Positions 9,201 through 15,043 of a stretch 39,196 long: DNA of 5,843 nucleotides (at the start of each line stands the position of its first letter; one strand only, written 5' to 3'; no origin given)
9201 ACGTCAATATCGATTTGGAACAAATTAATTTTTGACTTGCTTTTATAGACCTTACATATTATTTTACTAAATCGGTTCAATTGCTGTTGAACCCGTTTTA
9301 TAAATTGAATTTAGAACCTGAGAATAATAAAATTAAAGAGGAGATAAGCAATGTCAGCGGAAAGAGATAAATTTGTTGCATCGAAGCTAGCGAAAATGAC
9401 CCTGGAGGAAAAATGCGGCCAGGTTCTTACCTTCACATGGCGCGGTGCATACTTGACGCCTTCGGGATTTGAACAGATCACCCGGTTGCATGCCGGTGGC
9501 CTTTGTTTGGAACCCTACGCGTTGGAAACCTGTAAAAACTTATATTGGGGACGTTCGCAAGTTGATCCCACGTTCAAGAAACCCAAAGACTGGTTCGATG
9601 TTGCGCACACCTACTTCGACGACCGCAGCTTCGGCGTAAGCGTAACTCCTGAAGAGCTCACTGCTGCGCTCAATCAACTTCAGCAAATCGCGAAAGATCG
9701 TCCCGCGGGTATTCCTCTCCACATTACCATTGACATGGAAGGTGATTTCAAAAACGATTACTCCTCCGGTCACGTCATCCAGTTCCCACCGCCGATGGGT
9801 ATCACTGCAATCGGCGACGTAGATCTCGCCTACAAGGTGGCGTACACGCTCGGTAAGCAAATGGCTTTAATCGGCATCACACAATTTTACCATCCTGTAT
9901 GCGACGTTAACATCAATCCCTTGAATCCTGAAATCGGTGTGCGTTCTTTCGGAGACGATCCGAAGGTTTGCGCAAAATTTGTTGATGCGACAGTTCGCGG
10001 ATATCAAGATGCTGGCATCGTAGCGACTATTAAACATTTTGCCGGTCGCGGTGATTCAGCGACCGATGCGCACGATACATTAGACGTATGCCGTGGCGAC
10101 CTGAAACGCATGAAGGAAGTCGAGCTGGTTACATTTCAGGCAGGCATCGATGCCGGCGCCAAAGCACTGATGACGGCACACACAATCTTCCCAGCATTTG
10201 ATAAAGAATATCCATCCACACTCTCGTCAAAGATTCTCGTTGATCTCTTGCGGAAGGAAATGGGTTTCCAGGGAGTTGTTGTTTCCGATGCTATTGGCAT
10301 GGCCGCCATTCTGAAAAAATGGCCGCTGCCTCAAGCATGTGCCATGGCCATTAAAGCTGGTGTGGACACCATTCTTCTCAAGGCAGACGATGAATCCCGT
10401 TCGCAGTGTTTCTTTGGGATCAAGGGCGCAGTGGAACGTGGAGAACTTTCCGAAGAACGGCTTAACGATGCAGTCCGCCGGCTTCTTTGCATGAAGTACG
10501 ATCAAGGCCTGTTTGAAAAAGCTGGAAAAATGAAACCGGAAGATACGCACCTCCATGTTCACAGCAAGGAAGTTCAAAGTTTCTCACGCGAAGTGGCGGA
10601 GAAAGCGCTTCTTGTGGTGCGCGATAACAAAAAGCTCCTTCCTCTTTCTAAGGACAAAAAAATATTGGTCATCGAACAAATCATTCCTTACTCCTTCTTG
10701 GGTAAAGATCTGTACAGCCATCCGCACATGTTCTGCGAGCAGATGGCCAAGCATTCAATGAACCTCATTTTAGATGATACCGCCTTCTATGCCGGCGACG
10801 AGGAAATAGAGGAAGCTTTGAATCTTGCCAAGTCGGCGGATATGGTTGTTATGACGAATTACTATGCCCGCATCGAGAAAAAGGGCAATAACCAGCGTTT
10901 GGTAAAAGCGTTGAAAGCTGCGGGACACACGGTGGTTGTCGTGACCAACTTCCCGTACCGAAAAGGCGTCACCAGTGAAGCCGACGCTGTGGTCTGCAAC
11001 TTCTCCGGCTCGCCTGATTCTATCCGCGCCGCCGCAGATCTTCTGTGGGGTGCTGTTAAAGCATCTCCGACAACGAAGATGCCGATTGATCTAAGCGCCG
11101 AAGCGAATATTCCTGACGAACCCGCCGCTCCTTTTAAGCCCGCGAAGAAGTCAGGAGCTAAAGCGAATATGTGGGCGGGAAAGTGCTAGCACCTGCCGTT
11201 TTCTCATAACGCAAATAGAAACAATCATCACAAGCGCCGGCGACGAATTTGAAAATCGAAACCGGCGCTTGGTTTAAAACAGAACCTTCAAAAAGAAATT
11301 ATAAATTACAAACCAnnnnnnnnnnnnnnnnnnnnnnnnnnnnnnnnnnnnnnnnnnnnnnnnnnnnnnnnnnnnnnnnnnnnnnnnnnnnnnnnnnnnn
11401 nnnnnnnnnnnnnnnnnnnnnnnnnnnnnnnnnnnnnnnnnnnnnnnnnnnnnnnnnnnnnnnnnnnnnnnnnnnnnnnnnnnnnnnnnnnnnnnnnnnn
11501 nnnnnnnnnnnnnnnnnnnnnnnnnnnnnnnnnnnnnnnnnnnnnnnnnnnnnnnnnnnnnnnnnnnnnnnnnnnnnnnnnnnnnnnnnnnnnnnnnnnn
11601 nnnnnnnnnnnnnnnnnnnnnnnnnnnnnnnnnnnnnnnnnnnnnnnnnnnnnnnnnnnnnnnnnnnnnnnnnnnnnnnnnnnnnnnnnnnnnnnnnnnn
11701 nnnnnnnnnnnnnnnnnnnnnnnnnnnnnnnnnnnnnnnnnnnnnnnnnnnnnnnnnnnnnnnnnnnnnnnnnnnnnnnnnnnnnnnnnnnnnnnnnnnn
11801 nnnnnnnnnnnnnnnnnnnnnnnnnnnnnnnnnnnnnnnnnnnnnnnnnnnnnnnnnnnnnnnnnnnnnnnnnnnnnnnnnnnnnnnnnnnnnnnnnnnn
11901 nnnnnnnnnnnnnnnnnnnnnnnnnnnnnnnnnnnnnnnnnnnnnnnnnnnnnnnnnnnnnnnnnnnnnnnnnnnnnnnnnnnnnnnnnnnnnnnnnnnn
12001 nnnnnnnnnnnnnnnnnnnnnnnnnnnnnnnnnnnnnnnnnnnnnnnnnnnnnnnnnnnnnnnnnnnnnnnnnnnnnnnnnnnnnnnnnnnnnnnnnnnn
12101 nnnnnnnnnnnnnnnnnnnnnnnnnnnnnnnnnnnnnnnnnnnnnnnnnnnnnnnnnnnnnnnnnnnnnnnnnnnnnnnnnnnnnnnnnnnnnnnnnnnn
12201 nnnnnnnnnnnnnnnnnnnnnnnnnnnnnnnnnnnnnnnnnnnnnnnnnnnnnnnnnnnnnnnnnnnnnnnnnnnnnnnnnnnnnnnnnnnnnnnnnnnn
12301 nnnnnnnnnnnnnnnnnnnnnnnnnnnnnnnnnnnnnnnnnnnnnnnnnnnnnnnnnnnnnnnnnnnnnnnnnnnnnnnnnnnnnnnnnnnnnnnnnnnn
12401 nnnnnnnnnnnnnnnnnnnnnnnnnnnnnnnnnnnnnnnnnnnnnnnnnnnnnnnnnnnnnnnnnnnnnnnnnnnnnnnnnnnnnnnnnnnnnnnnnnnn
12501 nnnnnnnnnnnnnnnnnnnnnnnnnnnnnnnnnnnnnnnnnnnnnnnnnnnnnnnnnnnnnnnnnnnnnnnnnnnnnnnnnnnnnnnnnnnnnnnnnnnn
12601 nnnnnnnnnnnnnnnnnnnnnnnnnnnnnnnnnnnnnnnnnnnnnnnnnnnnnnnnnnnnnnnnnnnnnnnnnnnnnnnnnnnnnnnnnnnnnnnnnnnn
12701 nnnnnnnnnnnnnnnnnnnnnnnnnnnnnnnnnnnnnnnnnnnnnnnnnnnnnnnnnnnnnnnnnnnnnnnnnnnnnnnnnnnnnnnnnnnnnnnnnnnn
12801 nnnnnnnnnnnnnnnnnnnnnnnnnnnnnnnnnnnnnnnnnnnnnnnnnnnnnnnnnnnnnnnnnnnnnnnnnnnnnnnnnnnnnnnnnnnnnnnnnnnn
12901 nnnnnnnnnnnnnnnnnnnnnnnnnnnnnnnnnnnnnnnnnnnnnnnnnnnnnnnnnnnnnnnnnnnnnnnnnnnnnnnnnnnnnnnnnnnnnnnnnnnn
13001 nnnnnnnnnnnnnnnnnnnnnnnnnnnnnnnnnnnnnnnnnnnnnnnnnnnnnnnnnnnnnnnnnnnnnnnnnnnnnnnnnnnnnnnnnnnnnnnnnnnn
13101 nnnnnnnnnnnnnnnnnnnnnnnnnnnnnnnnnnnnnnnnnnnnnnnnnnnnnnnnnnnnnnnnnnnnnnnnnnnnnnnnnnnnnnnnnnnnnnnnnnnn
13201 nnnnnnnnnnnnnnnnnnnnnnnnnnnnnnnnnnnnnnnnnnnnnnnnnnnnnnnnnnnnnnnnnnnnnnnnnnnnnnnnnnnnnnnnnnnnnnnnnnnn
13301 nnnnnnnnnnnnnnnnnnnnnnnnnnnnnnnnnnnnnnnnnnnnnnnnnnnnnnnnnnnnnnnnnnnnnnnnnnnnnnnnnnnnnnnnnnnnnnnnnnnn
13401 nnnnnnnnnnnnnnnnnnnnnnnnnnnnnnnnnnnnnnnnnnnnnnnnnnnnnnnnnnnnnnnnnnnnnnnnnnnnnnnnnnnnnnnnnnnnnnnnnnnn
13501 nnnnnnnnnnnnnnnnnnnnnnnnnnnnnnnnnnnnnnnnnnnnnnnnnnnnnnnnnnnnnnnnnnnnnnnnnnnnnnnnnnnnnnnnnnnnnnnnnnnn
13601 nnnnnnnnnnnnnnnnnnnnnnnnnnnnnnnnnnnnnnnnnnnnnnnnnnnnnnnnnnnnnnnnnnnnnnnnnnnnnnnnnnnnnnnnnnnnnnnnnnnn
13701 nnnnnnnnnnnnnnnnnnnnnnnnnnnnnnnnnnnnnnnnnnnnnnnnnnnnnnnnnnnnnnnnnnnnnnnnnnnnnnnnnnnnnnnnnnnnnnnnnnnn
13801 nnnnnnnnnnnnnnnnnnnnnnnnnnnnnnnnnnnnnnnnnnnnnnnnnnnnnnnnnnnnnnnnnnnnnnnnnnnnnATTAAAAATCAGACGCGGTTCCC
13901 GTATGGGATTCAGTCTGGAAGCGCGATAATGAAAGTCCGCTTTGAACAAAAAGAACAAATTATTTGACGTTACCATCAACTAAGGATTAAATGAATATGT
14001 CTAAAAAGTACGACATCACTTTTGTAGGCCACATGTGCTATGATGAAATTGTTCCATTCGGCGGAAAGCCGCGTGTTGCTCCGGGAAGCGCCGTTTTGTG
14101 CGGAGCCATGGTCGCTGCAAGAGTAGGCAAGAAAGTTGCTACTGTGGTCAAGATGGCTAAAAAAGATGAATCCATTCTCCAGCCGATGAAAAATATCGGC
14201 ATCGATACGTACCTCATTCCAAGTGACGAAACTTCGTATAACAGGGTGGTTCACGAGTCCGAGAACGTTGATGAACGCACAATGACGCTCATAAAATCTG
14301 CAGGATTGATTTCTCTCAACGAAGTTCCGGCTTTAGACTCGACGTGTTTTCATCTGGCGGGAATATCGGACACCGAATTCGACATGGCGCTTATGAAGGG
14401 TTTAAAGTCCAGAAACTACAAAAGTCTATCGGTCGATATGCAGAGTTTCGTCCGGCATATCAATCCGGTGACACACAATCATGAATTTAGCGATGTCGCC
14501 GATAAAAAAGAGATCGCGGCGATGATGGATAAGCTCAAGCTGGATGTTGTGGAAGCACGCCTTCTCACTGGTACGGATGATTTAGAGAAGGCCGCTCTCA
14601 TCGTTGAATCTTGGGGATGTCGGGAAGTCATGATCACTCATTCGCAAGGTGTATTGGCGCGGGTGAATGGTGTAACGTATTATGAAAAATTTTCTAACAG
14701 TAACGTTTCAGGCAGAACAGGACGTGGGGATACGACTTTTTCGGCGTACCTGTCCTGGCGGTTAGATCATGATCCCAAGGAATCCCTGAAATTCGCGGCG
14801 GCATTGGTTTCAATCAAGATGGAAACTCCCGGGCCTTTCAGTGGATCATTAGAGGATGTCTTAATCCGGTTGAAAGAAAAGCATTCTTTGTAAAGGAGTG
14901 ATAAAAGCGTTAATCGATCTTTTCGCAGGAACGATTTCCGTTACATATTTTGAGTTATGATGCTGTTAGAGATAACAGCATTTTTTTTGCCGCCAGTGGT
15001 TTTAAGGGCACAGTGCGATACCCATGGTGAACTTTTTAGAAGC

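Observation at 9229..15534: A 63-nt promoter/operator-like block occurs twice as a direct repeat, bracketing the 6.2-kb cytoplasmic GH3-GH116-PfkB module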

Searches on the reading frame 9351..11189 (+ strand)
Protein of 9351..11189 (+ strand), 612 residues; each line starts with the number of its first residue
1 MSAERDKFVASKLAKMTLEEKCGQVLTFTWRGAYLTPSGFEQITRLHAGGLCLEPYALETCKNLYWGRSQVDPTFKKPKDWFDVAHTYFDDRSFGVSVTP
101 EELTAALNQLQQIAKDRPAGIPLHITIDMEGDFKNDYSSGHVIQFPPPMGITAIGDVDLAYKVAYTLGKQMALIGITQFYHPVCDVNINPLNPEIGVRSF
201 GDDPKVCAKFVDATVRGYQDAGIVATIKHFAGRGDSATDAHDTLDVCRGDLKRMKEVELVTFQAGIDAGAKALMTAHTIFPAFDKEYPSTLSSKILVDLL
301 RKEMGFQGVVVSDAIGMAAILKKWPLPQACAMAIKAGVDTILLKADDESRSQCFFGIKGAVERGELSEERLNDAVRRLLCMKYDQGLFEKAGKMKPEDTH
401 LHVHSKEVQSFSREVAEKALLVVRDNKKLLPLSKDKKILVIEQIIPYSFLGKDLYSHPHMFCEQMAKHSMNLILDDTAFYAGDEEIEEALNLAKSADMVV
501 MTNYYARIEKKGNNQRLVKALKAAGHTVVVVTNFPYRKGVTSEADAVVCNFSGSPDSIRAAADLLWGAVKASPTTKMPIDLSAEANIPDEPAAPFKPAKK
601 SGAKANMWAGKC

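Call 6: search_protein_families(library=pfam, proteins=[window:9351-11189:+])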
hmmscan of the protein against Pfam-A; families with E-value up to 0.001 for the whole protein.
window:9351-11189:+ (612 aa): 2 families
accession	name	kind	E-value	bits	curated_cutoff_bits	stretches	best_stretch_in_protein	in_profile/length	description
PF00933.27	Glyco_hydro_3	-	2.9e-70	237.6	27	1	101-379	43-314/316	Glycosyl hydrolase family 3 N terminal domain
PF01915.27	Glyco_hydro_3_C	-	1e-09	39.1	31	1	426-586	6-174/200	Glycosyl hydrolase family 3 C-terminal domain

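Call 12: search_protein_families(library=ncbifam, proteins=[window:9351-11189:+], max_evalue=0.01)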
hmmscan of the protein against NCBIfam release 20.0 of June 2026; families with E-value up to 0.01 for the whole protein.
window:9351-11189:+ (612 aa): 8 families
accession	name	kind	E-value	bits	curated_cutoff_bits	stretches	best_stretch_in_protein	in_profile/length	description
NF052329.1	XyloArabinsidase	equivalog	6.6e-40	136.9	1050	1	98-441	67-398/750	beta-xylosidase/alpha-l-arabinosidase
NF052331.1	Bet13-16Glucosase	equivalog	6.1e-37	127.1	1330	1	115-436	69-383/750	exo-beta-d-1,3/1,6-glucosidase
NF011678.0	PRK15098.1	equivalog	4.3e-36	124.6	666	1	133-443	108-418/765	beta-glucosidase BglX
NF003740.0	PRK05337.1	equivalog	2.2e-35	122.4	207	1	122-353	57-290/340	beta-N-acetylhexosaminidase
NF052330.1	BetGlucosiCelf0468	equivalog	7.6e-28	97.2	1300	1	140-437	52-335/817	beta-d-glucosidase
NF041776.1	xylosidase_Xyl3A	equivalog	7.8e-24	83.7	1250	1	196-441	131-379/846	xylan 1,4-beta-xylosidase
NF041579.1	betaxyl_Flavo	equivalog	4e-23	81.5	1350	1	145-441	85-385/716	beta-xylosidase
NF041610.1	alph_arabinopyran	equivalog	1.2e-15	56.8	1300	1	143-444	59-330/738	exo-alpha-(1->6)-L-arabinopyranosidase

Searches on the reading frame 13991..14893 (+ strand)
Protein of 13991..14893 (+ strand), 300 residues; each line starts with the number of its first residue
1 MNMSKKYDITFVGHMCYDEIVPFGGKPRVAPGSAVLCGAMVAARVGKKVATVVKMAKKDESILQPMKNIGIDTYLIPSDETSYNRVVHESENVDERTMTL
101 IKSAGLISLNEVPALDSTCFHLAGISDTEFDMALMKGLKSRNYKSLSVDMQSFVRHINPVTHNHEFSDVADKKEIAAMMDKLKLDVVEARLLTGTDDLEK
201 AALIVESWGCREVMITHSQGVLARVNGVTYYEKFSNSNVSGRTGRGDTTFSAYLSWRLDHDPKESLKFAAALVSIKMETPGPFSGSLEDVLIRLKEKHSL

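Call 6: search_protein_families(library=pfam, proteins=[window:13991-14893:+])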
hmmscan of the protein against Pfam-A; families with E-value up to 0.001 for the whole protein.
window:13991-14893:+ (300 aa): 0 families

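Call 12: search_protein_families(library=ncbifam, proteins=[window:13991-14893:+], max_evalue=0.01)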
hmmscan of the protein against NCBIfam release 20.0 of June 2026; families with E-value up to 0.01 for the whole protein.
window:13991-14893:+ (300 aa): 2 families
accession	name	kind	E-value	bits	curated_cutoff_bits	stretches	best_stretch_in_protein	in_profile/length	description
NF041332.1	KDG_KDGal_kin_Halo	equivalog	3.4e-06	26.7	440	1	196-281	209-296/320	bifunctional 2-dehydro-3-deoxygluconokinase/2-dehydro-3-deoxygalactonokinase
NF040938.1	KDG_KDGal_kin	equivalog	8.5e-05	21.8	400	1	125-275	138-282/305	bifunctional 2-dehydro-3-deoxygluconokinase/2-dehydro-3-deoxygalactonokinase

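Call 41: find_related_loci(query=window:13991-14893:+, collection=metagenome_contigs, flank=7000)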
Query window:13991-14893:+ (300 aa) in metagenome_contigs; peptide patterns used: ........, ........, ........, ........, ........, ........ (x = any residue, [..] = any of these).
599 stretches matched a pattern (row limit reached: there are more); 554 encode a relative of the query (tblastn E <= 1e-3); the best 80 are kept; 80 distinct loci.
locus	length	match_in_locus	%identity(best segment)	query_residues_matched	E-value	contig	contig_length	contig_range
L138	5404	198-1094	90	1-299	0e+0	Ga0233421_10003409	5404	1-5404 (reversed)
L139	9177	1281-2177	90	1-299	0e+0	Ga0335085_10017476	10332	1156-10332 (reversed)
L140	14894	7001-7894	86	2-299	3e-179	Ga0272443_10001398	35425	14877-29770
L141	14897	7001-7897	84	1-299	2e-176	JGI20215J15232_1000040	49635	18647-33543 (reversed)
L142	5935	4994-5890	86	1-299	2e-177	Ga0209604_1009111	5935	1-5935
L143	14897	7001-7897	86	1-299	2e-175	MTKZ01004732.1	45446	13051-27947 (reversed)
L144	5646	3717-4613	86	1-299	4e-178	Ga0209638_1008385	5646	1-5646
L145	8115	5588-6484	85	1-299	4e-175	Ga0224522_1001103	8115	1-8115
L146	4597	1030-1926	85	1-299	6e-180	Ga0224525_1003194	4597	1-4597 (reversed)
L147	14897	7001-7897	85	1-299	6e-175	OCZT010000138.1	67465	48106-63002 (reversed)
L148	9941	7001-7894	89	2-299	2e-174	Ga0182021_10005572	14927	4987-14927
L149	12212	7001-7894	83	1-299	2e-172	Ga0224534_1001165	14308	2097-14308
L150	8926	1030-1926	84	1-299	2e-172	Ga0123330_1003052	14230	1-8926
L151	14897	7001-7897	84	1-299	2e-172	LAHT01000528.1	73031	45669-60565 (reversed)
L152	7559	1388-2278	83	2-299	5e-172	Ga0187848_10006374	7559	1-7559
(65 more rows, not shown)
